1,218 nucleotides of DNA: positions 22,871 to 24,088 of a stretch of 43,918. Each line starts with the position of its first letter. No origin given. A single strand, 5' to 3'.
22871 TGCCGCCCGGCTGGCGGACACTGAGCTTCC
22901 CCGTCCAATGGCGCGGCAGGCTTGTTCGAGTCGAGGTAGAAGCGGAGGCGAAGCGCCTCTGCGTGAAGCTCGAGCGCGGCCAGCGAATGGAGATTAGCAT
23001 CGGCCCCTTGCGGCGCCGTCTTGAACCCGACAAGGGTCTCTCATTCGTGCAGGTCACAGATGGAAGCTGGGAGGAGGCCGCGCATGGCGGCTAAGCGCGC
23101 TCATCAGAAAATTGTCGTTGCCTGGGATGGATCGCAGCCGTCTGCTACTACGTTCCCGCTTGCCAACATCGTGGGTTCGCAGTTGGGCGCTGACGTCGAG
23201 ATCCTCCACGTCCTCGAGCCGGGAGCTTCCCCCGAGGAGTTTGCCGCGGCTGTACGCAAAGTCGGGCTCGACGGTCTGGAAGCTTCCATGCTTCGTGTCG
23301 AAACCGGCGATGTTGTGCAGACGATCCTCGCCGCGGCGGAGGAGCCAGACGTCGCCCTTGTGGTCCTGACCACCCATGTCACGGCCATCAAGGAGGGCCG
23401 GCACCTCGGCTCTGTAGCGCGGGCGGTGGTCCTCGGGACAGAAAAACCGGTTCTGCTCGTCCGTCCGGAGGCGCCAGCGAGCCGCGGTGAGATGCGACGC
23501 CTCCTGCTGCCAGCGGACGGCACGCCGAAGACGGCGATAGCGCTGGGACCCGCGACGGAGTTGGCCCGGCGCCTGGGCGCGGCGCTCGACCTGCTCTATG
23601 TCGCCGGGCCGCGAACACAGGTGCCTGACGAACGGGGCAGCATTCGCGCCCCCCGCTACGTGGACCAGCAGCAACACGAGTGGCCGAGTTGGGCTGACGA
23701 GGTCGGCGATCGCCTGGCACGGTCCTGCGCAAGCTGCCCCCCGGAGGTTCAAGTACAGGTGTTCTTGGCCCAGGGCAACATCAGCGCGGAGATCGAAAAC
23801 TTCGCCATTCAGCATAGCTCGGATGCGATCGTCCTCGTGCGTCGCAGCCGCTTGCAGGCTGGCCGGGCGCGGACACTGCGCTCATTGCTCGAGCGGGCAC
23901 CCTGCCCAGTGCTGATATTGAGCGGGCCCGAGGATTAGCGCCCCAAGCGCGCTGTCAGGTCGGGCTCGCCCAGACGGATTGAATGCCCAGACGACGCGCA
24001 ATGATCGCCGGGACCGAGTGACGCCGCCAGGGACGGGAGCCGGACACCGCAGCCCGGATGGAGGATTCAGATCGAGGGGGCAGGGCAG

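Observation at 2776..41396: One AT-rich dyad, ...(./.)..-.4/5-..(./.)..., sits in front of almost every transcription unit (15 copies)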

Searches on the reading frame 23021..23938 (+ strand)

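Call 12: search_protein_families(library=pfam, proteins=[window:23021-23938:+])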
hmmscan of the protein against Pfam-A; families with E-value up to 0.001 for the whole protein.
window:23021-23938:+ (305 aa): 1 family
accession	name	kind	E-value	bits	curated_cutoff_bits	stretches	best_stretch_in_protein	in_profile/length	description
PF00582.32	Usp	-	1.4e-27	97.4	24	2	158-300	1-140/141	Universal stress protein family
